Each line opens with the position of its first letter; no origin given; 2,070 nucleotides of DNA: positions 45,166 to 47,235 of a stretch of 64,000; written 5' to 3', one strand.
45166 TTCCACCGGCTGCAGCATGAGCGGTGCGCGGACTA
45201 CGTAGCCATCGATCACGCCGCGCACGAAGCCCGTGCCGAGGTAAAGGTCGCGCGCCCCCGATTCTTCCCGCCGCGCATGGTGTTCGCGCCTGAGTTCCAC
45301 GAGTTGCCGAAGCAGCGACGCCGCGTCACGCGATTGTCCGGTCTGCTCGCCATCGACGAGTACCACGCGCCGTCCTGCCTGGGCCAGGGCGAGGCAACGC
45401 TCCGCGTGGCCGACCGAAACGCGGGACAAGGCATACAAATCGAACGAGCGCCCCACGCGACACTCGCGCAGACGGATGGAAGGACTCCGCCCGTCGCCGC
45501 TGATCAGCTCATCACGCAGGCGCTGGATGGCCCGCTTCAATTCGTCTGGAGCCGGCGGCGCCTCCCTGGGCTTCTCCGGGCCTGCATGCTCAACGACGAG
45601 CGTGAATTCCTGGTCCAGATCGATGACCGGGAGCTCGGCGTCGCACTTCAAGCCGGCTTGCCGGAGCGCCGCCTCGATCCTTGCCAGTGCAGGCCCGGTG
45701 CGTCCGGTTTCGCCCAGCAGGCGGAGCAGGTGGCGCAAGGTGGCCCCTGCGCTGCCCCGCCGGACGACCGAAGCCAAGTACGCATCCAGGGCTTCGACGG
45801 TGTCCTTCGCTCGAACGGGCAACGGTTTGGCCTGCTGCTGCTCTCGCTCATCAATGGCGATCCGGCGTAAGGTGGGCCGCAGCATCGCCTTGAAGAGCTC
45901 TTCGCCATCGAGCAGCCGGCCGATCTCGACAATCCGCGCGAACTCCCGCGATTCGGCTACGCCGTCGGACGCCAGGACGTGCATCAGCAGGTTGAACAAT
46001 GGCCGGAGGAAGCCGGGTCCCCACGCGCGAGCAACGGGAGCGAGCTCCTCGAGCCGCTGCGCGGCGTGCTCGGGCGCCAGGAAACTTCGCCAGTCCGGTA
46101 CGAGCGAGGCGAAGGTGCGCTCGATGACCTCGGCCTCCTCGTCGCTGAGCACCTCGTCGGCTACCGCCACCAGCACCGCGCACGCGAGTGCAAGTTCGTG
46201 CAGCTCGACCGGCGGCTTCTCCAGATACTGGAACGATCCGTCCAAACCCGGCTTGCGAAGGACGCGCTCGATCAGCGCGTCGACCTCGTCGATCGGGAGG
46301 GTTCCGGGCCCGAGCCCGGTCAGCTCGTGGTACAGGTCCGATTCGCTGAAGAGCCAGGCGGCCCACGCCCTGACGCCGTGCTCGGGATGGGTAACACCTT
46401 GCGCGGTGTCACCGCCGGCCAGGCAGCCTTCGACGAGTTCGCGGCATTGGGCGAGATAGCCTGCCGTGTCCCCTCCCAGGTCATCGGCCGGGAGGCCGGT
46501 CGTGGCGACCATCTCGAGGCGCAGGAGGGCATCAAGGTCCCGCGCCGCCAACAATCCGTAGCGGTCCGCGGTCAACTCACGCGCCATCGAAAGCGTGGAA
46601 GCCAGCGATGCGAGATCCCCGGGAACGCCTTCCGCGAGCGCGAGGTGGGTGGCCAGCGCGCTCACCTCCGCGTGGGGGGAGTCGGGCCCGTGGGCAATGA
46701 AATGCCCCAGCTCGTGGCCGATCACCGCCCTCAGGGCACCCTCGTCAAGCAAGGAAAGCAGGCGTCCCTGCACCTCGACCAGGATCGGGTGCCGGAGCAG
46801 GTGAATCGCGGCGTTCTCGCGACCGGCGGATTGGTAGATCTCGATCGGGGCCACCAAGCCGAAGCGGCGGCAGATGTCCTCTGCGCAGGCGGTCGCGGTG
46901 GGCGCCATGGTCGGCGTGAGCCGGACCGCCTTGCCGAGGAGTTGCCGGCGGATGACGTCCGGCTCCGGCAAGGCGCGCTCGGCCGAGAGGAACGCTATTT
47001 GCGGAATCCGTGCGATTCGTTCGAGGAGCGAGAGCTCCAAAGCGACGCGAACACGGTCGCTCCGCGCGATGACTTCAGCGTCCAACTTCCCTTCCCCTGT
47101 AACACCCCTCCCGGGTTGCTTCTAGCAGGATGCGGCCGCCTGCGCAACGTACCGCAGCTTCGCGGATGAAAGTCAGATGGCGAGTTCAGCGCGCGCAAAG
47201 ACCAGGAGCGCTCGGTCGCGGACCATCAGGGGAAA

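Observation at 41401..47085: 1894-aa single-ORF helicase-nuclease with an N-terminal M48-like peptidase and TerB-like modules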

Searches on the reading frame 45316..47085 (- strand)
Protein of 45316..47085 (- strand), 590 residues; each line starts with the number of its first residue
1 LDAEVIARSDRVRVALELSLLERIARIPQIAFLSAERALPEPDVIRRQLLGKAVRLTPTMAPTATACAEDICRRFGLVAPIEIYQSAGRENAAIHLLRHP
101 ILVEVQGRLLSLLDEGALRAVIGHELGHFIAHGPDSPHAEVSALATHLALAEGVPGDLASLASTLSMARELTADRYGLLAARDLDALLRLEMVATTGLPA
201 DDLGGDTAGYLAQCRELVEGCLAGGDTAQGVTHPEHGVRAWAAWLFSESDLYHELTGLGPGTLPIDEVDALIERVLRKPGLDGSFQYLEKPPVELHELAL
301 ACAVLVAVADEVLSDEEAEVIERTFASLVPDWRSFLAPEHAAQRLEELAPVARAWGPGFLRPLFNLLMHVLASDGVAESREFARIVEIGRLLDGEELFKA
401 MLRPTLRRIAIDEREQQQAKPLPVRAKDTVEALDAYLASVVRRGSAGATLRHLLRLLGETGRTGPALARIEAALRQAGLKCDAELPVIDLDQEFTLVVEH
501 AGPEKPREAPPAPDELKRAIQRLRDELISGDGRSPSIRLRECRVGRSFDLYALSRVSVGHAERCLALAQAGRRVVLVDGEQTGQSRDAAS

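Call 30: find_related_loci(query=A1, collection=genome_contigs, flank=10000)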
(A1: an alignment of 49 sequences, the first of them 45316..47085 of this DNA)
Query A1 (590 aa) in genome_contigs; peptide patterns used: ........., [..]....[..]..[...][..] (x = any residue, [..] = any of these).
599 stretches matched a pattern (row limit reached: there are more); 97 encode a relative of the query (tblastn E <= 1e-3); the best 80 are kept; 77 distinct loci.
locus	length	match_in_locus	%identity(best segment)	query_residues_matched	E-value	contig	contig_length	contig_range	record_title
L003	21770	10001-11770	78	1-590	0e+0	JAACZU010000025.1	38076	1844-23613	MAG: Rhodanobacteraceae bacterium isolate SCNH_5 1666000025, whole genome shotgun sequence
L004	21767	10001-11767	70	1-589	0e+0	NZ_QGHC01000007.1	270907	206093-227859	Fulvimonas soli strain DSM 14263 Ga0215690_107, whole genome shotgun sequence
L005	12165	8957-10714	51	10-583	5e-157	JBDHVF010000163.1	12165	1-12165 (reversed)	MAG: Polyangiales bacterium isolate AS-MESO-3CA.253 NODE_22546_length_12165_cov_4.351588, whole genome shotgun sequence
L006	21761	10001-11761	47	1-584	6e-150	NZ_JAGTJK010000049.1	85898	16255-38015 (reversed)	Polyangium jinanense strain SDU13 Scaffold49, whole genome shotgun sequence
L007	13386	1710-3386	48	45-584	1e-146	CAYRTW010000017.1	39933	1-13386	MAG TPA_asm: uncultured Rickettsiales bacterium isolate SRP173033_co1_25 genome assembly, contig: NODE_1356_length_39933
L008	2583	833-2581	46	10-583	4e-151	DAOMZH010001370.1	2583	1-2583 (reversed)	MAG TPA_asm: Polyangium sp. isolate AMR_MDS_5605 NODE_13230_length_2583_cov_8.555775, whole genome shotgun sequence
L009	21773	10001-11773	47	12-590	7e-138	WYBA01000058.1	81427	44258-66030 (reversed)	MAG: Myxococcales bacterium isolate PRO3 k127_64644, whole genome shotgun sequence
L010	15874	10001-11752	45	12-583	4e-134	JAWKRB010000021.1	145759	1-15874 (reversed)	MAG: Polyangiales bacterium isolate ABC2.114 ABC2.114.fa-21, whole genome shotgun sequence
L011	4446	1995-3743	45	12-583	3e-135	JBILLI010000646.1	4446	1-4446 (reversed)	MAG: Polyangiales bacterium isolate ME2017-07-27_3300044645_group7_bin3 Rohwer_bin1483_scaffold_31459_c1, whole genome s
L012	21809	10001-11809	44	10-588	4e-133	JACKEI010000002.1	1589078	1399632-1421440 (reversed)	MAG: Sandaracinaceae bacterium isolate HK-STAS-MYXO-29 HK-STAS-MYXO-29_2, whole genome shotgun sequence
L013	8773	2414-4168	47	10-583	6e-132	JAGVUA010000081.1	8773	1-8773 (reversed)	MAG: Betaproteobacteria bacterium isolate WAS_Bin_15 WAS_Bin_15_scaffold_3529, whole genome shotgun sequence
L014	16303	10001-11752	43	12-584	2e-129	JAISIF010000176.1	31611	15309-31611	MAG: Myxococcales bacterium isolate Hm464_bin50 k119_592108, whole genome shotgun sequence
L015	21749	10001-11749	47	12-584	4e-129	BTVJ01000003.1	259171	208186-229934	MAG: Myxococcales bacterium AMX-MBFR-64 DNA, sequence003, whole genome shotgun sequence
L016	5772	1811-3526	47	29-583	2e-128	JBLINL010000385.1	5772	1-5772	MAG: Myxococcota bacterium isolate 3300053785_223 Ga0535658_0045610, whole genome shotgun sequence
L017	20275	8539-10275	44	32-590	4e-127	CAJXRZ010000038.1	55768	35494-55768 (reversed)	MAG TPA_asm: uncultured proteobacterium isolate SRR3933377_bin.20_MetaBAT_v2.12.1_MAG genome assembly, contig: NODE_144_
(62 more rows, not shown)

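Call 34: predict_structure(alignment_id=A1)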
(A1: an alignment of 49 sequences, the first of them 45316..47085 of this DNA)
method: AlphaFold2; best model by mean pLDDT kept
length: 590 residues; sequences in the alignment: 49
mean_pLDDT: 84.5   pTM: 0.69
mean pLDDT of the five models: 84.5, 83.2, 83.2, 82.6, 80.5
residues with pLDDT >= 90: 280; 70-90: 233; 50-70: 51; < 50: 26
segments of 3 or more residues with pLDDT < 50: 227-232, 526-544
pLDDT, mean of each block of 10 residues (from residue 1): 77 93 90 77 83 91 95 93 85 82 87 94 95 89 83 83 90 97 95 86 81 88 61 72 97 94 96 83 59 91 95 89 90 95 96 85 90 83 95 91 82 59 85 93 92 92 93 94 92 91 57 73 49 40 57 86 90 84 78
secondary structure, 60 per line:
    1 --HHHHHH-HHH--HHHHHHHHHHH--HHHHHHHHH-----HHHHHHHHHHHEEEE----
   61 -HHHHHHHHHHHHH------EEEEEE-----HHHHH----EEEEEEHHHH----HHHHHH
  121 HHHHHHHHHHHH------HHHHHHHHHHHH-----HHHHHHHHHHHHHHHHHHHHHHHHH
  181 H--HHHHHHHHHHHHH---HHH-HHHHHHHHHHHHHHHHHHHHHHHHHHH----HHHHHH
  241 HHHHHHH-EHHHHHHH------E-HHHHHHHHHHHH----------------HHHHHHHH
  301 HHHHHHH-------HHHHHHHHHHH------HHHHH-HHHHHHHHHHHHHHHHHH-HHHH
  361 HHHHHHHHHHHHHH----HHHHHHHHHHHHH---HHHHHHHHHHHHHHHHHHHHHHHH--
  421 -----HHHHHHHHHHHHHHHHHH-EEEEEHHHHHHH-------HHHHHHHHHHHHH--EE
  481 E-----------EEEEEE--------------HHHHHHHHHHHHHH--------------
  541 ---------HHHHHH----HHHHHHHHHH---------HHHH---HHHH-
elements in order: H3-8 H15-25 H28-36 H42-52 E53-56 H62-74 E81-86 H92-96 E101-106 H107-110 H115-132 H139-150 H156-181 H184-196 H204-230 H235-247 H250-256 H265-276 H293-307 H315-325 H332-336 H338-355 H357-374 H379-391 H395-418 H426-443 E445-449 H450-456 H464-476 E479-481 E493-498 H513-526 H550-555 H560-569 H579-582 H586-589

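Call 36: fold_search(model_id=the predicted structure, library=pdb)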
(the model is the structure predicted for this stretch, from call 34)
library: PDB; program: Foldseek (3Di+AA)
matches with E <= 10: 60; with E <= 0.001: 0
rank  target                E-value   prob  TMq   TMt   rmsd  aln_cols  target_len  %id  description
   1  9g6k_L8               1.5e+00  0.54  0.08  0.17  17.5       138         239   20  LSU structure derived from the LSU sample of the mitoribosome from T. gondii. (released 2024-12-11)
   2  8r57_K                1.9e+00  0.66  0.09  0.40  10.5       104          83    7  CryoEM structure of wheat 40S ribosomal subunit, head domain (released 2023-12-27)
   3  2h5n_A                2.1e+00  0.96  0.15  0.57   5.8       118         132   16  Crystal Structure of Protein of Unknown Function PG1108 from Porphyromonas gingivalis W83 (released 2006-07-25)
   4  1i7w_C                2.3e+00  0.04  0.12  0.13  26.1       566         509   13  BETA-CATENIN/PHOSPHORYLATED E-CADHERIN COMPLEX (released 2001-05-09)
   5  2h5n_B                2.7e+00  0.93  0.15  0.62   5.5       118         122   17  Crystal Structure of Protein of Unknown Function PG1108 from Porphyromonas gingivalis W83 (released 2006-07-25)
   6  9r9o_SK               2.7e+00  0.57  0.08  0.41  10.1        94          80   10  Yeast 80S with nascent chain in complex with Ssb1-ADP in the S1 state (released 2025-12-24)
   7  2h5n_D                3.1e+00  0.90  0.15  0.61   6.1       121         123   16  Crystal Structure of Protein of Unknown Function PG1108 from Porphyromonas gingivalis W83 (released 2006-07-25)
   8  8amz_S                3.4e+00  0.04  0.10  0.13  22.8       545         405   14  Spinach 19S proteasome (released 2022-08-24)
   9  4qhf                  3.6e+00  0.77  0.10  0.48   3.1        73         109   19  Crystal structure of Methanocaldococcus jannaschii monomeric selecase (released 2014-07-16)
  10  5ezm                  3.7e+00  0.02  0.10  0.11  19.9       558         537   10  Crystal Structure of ArnT from Cupriavidus metallidurans in the apo state (released 2016-02-17)
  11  6hb2_D                3.9e+00  0.03  0.09  0.12  19.5       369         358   13  Structure of Hgh1, crystal form I, Selenomethionine derivative (released 2019-02-27)
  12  6hb3_C                4.2e+00  0.04  0.09  0.13  19.5       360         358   13  Structure of Hgh1, crystal form II (released 2019-02-27)
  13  6hb3_B                4.2e+00  0.04  0.09  0.13  19.5       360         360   13  Structure of Hgh1, crystal form II (released 2019-02-27)
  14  5aim_A                4.3e+00  0.41  0.09  0.38   9.4        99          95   12  Crystal structure of T138 central eWH domain (released 2015-06-24)
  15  6ait_E                4.3e+00  0.08  0.16  0.22  24.9       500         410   15  Crystal structure of E. coli BepA (released 2018-12-26)
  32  4jix_A                6.4e+00  0.54  0.10  0.45   3.2        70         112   18  Crystal structure of the metallopeptidase zymogen of Methanocaldococcus jannaschii jannalysin (released 2013-06-12)
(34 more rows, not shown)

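Call 70: search_protein_families(library=padloc, alignment_id=A3, max_evalue=1e-10)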
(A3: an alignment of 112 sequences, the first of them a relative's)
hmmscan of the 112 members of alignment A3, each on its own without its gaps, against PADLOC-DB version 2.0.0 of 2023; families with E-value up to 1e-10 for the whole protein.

A. member 1, L023:7026-9905:+ (960 aa): 29 families (the best 25 are shown)
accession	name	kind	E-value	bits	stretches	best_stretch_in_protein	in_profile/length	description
PDLC01088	C3a189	-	1.4e-73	246.8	1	54-901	5-748/840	kinase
PDLC04042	PD-T4-6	-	5.2e-72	240.9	2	45-216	8-177/292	-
PDLC04061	PD-T4-6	-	6.1e-68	228.6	2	44-197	14-169/510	-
PDLC04053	PD-T4-6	-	1.4e-65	219.8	2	42-200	5-163/311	-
PDLC04060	PD-T4-6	-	1.8e-62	209.9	2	46-200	8-160/486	-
PDLC04043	PD-T4-6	-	2.9e-59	199.3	2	42-197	11-164/452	-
PDLC04054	PD-T4-6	-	3.4e-59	199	2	39-197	3-160/347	-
PDLC04039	PD-T4-6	-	2.4e-57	193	2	41-207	9-173/458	-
PDLC04057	PD-T4-6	-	6.3e-54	181.6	1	45-197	7-157/443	-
PDLC04138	mad6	-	1.3e-52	177.6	1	44-348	49-312/659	mads_6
PDLC04041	PD-T4-6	-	1.3e-50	170.9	2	35-203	18-187/443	-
PDLC04047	PD-T4-6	-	1.3e-49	167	2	45-195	9-158/327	-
PDLC04052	PD-T4-6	-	2e-47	160.5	2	46-197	9-162/496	-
PDLC04048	PD-T4-6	-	4.1e-47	159.3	1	46-196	10-159/354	-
PDLC04050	PD-T4-6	-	2.9e-46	156.4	1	41-205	58-220/480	-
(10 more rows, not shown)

B. families by the number of members that match (of 112 scanned): 155 families (the first 25 are shown)
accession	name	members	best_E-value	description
PDLC03920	MkoA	3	6.9e-27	-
PDLC01088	C3a189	2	2.7e-82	kinase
PDLC04042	PD-T4-6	2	5.2e-72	-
PDLC04061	PD-T4-6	2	6.1e-68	-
PDLC04053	PD-T4-6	2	1.4e-65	-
PDLC04060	PD-T4-6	2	1.8e-62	-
PDLC04043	PD-T4-6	2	2.9e-59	-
PDLC04054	PD-T4-6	2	3.4e-59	-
PDLC04039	PD-T4-6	2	2.4e-57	-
PDLC04057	PD-T4-6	2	6.3e-54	-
PDLC04138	mad6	2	5.2e-53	mads_6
PDLC04041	PD-T4-6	2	1.3e-50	-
PDLC04047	PD-T4-6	2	1.3e-49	-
PDLC04064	PD-T4-6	2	1.9e-49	-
PDLC04052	PD-T4-6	2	2e-47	-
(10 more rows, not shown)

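Call 74: search_dna_similar(query=window:45316-47085:-, collection=plasmids, mode=protein, max_evalue=0.00001, max_rows=15)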
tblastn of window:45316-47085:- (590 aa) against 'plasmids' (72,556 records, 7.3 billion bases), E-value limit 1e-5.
No match.

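Call 75: search_dna_similar(query=window:45316-47085:-, collection=phages, mode=protein, max_evalue=0.00001, max_rows=10)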
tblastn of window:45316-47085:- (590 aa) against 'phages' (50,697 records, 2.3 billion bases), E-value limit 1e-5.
No match.

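Call 91: find_related_loci(query=A1, collection=viral_contigs, flank=5000)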
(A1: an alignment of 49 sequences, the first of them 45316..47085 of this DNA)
Query A1 (590 aa) in viral_contigs; peptide patterns used: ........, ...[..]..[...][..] (x = any residue, [..] = any of these).
140 stretches matched a pattern, but none encodes a relative of the query by tblastn (E <= 1e-3).

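Call 98: search_solved_structures(query=A5, max_evalue=10, show_alignments=2)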
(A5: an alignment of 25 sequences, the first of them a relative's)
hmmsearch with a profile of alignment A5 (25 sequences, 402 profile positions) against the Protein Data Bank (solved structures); distinct sequences matched with E-value up to 10: 11.
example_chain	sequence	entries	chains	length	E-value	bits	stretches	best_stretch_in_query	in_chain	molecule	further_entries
2ou3_A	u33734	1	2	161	0.00012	24.2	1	293-394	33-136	Tellurite resistance protein of COG3793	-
3cqb_A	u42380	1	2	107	0.00089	21.4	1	73-131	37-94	Probable protease htpX homolog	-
3c37_A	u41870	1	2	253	0.051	15.6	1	62-135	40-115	Peptidase, M48 family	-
4qhi_A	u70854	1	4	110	0.22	13.5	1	105-138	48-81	Uncharacterized protein MJ1213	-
4qhj_A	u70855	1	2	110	0.26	13.3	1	105-138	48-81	Uncharacterized protein MJ1213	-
4qhf_A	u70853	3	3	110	0.26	13.3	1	105-138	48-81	Uncharacterized protein MJ1213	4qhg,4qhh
3p3l_A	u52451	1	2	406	0.56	12.2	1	230-251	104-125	Cytochrome P450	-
3p3o_A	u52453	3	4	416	0.59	12.1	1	230-251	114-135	Cytochrome P450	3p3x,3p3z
2jxu_A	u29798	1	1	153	0.64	12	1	305-387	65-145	TerB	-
1y1x_A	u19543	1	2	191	0.76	11.8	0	130-186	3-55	Leishmania Major Homolog of Programmed Cell Death 6 Protein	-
5syt_A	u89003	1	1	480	1.2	11.1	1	116-135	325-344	CAAX prenyl protease 1 homolog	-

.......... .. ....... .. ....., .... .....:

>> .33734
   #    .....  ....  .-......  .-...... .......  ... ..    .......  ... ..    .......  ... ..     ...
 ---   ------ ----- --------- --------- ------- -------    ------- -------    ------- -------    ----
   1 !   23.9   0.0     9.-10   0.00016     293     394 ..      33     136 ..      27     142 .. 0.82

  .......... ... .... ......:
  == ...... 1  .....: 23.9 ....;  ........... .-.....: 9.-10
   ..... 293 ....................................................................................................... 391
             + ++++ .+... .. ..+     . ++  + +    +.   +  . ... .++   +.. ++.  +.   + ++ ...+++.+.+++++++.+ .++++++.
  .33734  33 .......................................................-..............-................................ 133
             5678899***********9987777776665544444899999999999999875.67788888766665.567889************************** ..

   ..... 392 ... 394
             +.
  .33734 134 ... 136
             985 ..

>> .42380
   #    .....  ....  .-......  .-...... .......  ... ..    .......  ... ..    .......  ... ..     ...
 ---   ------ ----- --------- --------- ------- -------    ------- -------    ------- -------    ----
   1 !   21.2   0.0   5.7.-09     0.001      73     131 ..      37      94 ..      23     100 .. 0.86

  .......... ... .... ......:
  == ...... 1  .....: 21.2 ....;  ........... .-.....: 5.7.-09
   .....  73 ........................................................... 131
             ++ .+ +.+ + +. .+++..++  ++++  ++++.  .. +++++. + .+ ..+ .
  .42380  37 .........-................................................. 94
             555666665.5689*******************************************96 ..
